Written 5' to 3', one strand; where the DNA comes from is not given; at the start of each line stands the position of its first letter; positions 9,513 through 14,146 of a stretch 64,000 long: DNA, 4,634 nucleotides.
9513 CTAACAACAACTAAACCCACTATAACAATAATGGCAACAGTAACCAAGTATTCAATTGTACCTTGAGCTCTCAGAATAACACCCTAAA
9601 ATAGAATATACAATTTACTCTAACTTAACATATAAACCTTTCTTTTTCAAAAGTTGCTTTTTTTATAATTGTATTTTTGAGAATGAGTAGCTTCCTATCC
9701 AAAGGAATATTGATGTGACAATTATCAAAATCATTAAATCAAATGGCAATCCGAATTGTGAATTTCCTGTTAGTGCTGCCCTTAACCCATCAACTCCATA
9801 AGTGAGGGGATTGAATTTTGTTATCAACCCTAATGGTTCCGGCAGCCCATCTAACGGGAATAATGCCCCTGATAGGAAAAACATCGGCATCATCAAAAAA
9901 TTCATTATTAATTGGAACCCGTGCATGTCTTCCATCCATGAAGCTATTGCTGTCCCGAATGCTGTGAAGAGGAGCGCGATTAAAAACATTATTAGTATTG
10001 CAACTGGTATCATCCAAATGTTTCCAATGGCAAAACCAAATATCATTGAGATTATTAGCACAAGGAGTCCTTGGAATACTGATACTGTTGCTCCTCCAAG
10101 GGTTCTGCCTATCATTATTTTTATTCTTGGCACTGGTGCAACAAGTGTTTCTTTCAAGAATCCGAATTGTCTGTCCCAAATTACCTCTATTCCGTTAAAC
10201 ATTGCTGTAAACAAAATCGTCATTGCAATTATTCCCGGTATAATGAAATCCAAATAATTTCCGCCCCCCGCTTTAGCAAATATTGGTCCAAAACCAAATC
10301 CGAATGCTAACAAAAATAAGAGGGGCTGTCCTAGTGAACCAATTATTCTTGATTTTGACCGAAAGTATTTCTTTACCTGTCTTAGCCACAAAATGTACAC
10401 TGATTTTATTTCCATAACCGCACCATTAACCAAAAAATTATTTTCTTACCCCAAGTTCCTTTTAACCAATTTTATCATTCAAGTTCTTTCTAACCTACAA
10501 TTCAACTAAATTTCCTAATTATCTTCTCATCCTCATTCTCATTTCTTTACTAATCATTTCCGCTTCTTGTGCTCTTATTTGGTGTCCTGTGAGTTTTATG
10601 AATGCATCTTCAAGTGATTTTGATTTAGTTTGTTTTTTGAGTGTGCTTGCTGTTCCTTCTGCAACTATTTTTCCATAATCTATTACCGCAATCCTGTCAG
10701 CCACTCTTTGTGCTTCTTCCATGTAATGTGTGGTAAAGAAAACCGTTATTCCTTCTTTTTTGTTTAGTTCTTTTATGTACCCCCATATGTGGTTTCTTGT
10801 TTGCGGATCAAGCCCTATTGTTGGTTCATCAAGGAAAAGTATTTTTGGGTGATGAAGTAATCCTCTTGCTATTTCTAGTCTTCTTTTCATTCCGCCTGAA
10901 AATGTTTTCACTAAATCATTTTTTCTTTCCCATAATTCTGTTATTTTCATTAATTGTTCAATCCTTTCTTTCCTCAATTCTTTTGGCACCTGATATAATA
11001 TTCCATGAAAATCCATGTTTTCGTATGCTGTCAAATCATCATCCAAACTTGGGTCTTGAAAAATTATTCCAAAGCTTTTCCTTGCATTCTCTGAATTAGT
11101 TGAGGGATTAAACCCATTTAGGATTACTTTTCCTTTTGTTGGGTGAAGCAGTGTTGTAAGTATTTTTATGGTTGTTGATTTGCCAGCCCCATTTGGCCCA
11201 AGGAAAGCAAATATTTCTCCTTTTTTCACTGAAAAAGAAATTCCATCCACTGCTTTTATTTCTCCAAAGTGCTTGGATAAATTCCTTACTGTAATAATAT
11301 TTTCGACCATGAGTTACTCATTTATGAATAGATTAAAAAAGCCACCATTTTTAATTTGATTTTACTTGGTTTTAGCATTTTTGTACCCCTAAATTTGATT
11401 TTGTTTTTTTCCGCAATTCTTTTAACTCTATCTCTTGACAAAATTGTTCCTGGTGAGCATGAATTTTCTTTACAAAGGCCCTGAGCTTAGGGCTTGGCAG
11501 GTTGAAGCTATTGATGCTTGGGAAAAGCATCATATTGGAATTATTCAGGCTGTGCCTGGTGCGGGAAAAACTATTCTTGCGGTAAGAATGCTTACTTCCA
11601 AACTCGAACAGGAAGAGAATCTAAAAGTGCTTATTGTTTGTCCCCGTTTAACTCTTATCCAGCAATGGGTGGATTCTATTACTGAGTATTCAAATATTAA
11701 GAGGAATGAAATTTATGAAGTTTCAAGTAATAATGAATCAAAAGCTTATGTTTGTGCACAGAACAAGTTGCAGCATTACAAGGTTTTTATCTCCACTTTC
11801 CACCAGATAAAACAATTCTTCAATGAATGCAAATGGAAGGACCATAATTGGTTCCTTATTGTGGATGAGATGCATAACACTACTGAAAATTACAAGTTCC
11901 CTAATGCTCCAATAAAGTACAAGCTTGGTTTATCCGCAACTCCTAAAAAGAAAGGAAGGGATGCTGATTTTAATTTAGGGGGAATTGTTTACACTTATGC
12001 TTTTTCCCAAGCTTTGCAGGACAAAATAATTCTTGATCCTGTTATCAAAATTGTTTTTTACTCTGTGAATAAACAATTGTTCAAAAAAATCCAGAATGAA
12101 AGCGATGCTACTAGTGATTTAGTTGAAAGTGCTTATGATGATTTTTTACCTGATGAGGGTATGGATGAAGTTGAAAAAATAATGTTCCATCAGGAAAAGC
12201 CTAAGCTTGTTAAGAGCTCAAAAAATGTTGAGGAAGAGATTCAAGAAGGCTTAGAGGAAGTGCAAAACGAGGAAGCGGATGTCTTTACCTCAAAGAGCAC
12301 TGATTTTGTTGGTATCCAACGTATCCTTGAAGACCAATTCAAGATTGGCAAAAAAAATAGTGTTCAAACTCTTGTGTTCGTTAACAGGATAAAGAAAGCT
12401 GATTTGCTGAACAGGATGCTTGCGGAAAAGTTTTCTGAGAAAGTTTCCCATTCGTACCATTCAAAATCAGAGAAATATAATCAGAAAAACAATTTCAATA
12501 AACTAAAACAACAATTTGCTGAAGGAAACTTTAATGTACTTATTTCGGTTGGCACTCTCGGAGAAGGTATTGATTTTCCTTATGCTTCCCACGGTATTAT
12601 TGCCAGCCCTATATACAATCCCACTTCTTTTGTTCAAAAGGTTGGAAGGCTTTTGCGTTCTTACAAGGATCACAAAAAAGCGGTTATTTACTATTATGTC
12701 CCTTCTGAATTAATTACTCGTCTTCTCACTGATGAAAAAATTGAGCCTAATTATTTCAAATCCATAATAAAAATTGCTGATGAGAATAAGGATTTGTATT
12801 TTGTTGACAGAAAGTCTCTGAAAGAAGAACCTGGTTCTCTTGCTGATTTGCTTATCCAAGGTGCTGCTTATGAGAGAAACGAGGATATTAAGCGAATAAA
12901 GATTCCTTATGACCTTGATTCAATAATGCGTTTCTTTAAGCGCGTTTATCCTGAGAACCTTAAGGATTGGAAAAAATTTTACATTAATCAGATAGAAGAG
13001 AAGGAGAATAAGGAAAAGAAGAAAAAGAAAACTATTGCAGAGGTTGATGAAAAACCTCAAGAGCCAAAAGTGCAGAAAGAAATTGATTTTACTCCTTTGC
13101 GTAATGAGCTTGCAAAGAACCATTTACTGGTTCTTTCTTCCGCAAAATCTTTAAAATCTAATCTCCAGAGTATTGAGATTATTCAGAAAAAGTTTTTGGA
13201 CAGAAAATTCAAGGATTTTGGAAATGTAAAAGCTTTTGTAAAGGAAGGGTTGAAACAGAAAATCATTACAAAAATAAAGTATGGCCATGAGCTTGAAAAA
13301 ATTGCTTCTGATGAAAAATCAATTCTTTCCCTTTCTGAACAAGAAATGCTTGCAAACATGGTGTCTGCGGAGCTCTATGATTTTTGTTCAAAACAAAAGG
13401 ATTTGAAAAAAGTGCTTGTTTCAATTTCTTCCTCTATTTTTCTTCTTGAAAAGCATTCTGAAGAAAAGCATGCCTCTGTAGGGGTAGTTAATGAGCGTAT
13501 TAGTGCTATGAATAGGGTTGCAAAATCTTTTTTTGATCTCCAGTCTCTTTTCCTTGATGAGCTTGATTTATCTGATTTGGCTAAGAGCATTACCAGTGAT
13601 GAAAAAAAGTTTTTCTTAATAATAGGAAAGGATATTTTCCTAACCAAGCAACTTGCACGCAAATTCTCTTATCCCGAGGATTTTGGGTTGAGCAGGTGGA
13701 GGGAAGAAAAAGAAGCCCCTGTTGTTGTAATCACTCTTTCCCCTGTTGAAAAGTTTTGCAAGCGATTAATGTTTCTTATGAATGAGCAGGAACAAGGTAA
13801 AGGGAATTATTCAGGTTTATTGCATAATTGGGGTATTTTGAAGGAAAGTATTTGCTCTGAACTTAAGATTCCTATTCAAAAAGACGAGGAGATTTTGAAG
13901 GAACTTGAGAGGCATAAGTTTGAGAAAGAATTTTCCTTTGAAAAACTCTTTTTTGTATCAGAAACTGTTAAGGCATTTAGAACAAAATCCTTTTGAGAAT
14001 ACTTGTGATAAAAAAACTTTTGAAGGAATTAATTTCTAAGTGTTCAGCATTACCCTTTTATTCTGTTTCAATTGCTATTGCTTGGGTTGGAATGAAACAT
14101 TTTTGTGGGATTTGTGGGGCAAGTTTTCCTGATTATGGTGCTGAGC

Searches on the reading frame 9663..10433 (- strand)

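Call 10: search_protein_families(library=pfam, proteins=[window:9663-10433:-], max_evalue=0.001)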
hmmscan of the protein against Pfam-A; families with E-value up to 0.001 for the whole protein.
window:9663-10433:- (256 aa): 3 families
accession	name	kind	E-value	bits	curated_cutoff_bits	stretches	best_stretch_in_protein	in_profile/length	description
PF01061.29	ABC2_membrane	-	1.9e-37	129.3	26.9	1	12-221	3-210/211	ABC-2 type transporter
PF12698.13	ABC2_membrane_3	-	4.6e-22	79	31.6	1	58-248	158-346/347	ABC-2 family transporter protein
PF12679.13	ABC2_membrane_2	-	0.00085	19.1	27.2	0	62-253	72-280/283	ABC-2 family transporter protein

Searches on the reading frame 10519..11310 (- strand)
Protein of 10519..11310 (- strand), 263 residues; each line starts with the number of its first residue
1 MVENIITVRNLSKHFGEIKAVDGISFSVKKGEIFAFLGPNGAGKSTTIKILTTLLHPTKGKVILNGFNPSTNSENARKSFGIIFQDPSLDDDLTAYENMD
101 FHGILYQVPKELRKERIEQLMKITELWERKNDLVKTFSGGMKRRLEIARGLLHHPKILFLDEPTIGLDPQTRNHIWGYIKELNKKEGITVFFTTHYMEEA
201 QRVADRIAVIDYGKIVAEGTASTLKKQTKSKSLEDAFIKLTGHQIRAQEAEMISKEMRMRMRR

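Call 10: search_protein_families(library=pfam, proteins=[window:10519-11310:-], max_evalue=0.001)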
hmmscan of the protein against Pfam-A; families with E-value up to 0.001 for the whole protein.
window:10519-11310:- (263 aa): 5 families
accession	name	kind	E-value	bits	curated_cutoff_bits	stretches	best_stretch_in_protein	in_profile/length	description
PF00005.33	ABC_tran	-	9.1e-36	123.9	25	1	22-164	2-136/137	ABC transporter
PF13304.12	AAA_21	-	1.4e-11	45.5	27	1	138-195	239-298/304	AAA domain, putative AbiEii toxin, Type IV TA system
PF13175.12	AAA_15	-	1.3e-06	28.7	32.1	0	29-94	24-91/374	AAA ATPase domain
PF13555.12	AAA_29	-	4.9e-05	23.4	27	1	25-65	16-55/61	P-loop containing region of AAA domain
PF13476.12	AAA_23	-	0.00011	23.3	27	1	14-189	6-170/201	AAA domain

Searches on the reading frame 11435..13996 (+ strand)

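Call 10: search_protein_families(library=pfam, proteins=[window:11435-13996:+], max_evalue=0.001)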
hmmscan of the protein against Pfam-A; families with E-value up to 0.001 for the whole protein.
window:11435-13996:+ (853 aa): 9 families
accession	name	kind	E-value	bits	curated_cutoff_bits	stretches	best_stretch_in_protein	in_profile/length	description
PF04851.21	ResIII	-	6.2e-22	78.7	22.5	1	17-171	3-163/164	Type III restriction enzyme, res subunit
PF00271.37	Helicase_C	-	1.5e-15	57.8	23.5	1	305-408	11-108/110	Helicase conserved C-terminal domain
PF00270.35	DEAD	-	1.9e-14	54.2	26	1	21-171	3-161/167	DEAD/DEAH box helicase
PF00176.29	SNF2-rel_dom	-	3.7e-12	46.4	24.9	1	30-149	14-137/290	SNF2-related domain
PF18766.7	SWI2_SNF2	-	1.5e-11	44.8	26.7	1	28-212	15-194/221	SWI2/SNF2 ATPase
PF03796.21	DnaB_C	-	4.7e-05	23.3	27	1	26-125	13-112/255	DnaB-like helicase C terminal domain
PF22590.2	Cas3-like_C_2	-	0.00017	22.3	27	0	311-409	4-104/106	CRISPR-associated nuclease/helicase Cas3, C-terminal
PF13307.12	Helicase_C_2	-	0.00026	21.5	25.3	0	307-384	7-83/170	Helicase C-terminal domain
PF09848.15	SLFN-g3_helicase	-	0.0004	20.2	24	0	33-152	2-94/354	Schlafen group 3, DNA/RNA helicase domain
